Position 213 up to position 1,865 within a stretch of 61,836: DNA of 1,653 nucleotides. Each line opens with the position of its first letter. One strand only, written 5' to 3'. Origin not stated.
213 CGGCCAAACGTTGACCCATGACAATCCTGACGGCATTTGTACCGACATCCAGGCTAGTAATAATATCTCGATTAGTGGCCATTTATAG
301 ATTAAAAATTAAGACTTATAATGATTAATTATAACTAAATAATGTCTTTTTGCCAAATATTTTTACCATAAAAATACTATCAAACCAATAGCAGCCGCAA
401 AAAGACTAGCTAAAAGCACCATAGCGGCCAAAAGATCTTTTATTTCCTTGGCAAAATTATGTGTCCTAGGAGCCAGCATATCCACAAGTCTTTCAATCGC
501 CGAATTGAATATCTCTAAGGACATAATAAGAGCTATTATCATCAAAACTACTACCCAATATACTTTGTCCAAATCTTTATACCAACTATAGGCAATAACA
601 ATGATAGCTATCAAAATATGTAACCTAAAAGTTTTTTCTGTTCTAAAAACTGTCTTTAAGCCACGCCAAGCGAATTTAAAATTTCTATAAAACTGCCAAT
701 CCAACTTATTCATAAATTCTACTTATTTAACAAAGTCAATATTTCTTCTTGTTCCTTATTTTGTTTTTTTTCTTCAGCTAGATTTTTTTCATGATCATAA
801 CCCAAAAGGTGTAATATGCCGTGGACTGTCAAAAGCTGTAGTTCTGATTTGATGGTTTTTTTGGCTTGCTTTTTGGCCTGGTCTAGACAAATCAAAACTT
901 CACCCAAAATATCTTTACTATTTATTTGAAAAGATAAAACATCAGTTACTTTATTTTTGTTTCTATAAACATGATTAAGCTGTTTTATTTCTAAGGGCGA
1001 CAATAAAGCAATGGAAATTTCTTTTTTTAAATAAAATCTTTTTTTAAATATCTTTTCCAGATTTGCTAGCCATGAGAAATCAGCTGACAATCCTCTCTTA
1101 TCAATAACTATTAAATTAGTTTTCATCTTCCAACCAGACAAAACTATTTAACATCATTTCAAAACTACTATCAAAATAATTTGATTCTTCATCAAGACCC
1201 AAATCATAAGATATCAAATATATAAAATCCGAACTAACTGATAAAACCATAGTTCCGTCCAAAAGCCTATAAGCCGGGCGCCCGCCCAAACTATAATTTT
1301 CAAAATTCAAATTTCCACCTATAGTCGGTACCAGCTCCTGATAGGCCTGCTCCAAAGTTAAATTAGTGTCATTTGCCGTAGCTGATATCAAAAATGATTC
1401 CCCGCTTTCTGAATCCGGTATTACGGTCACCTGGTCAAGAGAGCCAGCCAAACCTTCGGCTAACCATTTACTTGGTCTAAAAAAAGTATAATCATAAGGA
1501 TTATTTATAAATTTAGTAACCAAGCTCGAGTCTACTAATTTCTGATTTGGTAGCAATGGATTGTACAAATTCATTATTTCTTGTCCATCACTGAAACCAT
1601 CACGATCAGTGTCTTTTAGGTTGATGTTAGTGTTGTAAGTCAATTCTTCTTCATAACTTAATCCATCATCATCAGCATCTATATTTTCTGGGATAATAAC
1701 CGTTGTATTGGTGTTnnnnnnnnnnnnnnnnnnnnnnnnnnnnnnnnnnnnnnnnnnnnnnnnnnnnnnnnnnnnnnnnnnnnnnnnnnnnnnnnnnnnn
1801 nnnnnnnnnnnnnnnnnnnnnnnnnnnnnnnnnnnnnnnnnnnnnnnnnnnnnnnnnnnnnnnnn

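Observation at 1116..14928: Co-oriented four-gene cell-surface cluster built around two TrbC/VirB2-like pilin-domain proteins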

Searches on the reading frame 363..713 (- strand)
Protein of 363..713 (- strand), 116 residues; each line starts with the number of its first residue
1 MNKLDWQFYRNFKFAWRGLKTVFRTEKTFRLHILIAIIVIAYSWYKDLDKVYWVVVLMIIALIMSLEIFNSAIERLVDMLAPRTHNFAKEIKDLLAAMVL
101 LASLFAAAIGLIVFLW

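Call 33: find_encoding_contigs(protein=window:363-713:-, flank=10000, max_places=2)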
Protein window:363-713:- (116 aa): 2 contigs read that carry it; 1 place shown.
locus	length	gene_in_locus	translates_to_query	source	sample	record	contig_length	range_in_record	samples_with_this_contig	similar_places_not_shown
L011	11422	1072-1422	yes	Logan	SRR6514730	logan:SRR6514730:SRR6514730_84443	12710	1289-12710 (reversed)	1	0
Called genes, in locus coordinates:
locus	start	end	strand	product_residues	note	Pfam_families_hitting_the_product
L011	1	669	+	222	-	?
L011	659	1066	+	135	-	PF02130:YbeY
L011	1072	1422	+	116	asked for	PF01219:DAGK_prokar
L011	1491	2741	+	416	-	PF11104:PilM_2 (faint), PF02491:SHS2_FTSA, PF06723:MreB_Mbl, PF14450:FtsA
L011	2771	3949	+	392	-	PF00091:Tubulin, PF12327:FtsZ_C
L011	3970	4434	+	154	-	PF22811:Zn_ribbon_NrdR, PF03477:ATP-cone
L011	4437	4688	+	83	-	-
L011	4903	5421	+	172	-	-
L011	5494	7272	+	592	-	PF00432:Prenyltrans (weak), PF13243:SQHop_cyclase_C (weak), PF14478:DUF4430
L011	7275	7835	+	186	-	-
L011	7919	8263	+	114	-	-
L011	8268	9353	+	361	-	PF03462:PCRF, PF00472:RF-1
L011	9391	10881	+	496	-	-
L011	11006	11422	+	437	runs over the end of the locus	PF13567:DUF4131 (weak), PF03772:Competence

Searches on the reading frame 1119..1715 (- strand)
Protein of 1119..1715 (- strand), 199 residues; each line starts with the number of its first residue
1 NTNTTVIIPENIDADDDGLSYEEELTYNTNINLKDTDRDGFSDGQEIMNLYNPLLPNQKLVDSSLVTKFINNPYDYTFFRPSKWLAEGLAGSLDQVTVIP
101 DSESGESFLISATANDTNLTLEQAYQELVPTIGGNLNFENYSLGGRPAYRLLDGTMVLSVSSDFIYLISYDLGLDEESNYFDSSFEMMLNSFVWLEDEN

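Call 27: find_homologous_proteins(query=window:1119-1715:-, max_evalue=0.001)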
Query window:1119-1715:- (199 aa): 6 proteins with E <= 0.001 among 176 candidates.
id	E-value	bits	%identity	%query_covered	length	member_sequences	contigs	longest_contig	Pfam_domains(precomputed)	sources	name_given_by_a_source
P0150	4.4e-56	208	56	92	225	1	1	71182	-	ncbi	ncbi:MAG: hypothetical protein WCV71_03290, partial [Patescibacteria group bacterium]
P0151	1.3e-52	197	52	94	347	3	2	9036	-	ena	-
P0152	4.4e-52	195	54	92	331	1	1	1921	-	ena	-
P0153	9.8e-50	187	51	93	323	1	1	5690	-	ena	-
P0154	1.4e-49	187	51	93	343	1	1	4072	-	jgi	-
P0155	2.7e-36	144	44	93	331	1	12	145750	-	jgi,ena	-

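Call 28: find_encoding_contigs(protein=P0155, flank=10000, max_places=2)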
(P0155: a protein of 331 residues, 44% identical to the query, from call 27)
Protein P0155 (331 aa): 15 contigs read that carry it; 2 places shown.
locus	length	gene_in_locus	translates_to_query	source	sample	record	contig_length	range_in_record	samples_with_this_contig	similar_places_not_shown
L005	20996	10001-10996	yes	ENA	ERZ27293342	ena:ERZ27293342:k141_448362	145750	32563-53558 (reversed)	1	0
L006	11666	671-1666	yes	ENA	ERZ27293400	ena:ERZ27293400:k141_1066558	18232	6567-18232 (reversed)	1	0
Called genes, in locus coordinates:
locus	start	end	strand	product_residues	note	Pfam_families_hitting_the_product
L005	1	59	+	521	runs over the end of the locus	PF18895:T4SS_pilin, PF13205:Big_5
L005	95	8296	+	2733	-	PF18895:T4SS_pilin, PF01833:TIG (weak), PF00041:fn3 (faint), PF13205:Big_5, PF00092:VWA, PF13519:VWA_2, PF13768:VWA_3 (weak)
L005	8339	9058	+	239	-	-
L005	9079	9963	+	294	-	PF18884:TSP3_bac (weak)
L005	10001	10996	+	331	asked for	-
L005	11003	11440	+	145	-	PF02130:YbeY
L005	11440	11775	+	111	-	PF01219:DAGK_prokar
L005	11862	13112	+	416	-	PF11104:PilM_2, PF02491:SHS2_FTSA, PF06723:MreB_Mbl (weak), PF14450:FtsA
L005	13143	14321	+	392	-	PF00091:Tubulin, PF12327:FtsZ_C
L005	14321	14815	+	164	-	PF22811:Zn_ribbon_NrdR, PF03477:ATP-cone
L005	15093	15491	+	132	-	-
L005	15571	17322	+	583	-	PF00432:Prenyltrans, PF13243:SQHop_cyclase_C (weak), PF14478:DUF4430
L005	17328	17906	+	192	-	-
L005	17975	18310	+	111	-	-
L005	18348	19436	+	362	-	PF03462:PCRF, PF00472:RF-1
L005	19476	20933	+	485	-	-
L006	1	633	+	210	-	?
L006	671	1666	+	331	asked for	-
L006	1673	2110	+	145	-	PF02130:YbeY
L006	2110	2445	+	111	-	PF01219:DAGK_prokar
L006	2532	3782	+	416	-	PF11104:PilM_2, PF02491:SHS2_FTSA, PF06723:MreB_Mbl (weak), PF14450:FtsA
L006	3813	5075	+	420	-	PF00091:Tubulin, PF12327:FtsZ_C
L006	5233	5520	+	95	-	PF09685:MamF_MmsF (weak)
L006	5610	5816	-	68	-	-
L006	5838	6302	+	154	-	PF22811:Zn_ribbon_NrdR, PF03477:ATP-cone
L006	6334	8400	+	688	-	PF03477:ATP-cone, PF13597:NRDD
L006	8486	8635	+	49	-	PF13597:NRDD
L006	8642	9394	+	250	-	PF13353:Fer4_12, PF04055:Radical_SAM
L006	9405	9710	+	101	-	-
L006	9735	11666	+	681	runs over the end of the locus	PF10412:TrwB_AAD_bind, PF12696:TraG-D_C (weak), PF23477:zf_Tbcl_2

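Call 29: find_encoding_contigs(protein=P0150, flank=10000, max_places=2)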
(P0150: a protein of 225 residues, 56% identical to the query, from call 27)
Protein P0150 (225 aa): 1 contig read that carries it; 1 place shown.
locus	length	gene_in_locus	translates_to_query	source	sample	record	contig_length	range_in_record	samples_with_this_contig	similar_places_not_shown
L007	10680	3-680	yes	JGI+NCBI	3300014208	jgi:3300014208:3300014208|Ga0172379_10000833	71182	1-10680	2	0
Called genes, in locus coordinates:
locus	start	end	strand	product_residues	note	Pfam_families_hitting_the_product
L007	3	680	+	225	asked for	?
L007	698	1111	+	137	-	PF02130:YbeY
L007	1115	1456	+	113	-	PF01219:DAGK_prokar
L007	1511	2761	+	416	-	PF11104:PilM_2 (weak), PF02491:SHS2_FTSA, PF06723:MreB_Mbl (weak), PF14450:FtsA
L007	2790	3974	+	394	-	PF00091:Tubulin, PF12327:FtsZ_C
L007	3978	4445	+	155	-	PF22811:Zn_ribbon_NrdR, PF03477:ATP-cone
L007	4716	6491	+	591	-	PF00432:Prenyltrans (faint), PF13243:SQHop_cyclase_C (weak), PF14478:DUF4430 (weak)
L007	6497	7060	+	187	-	-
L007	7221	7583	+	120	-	-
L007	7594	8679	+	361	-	PF03462:PCRF, PF00472:RF-1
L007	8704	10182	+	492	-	-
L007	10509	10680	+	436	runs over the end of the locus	PF13567:DUF4131 (weak), PF03772:Competence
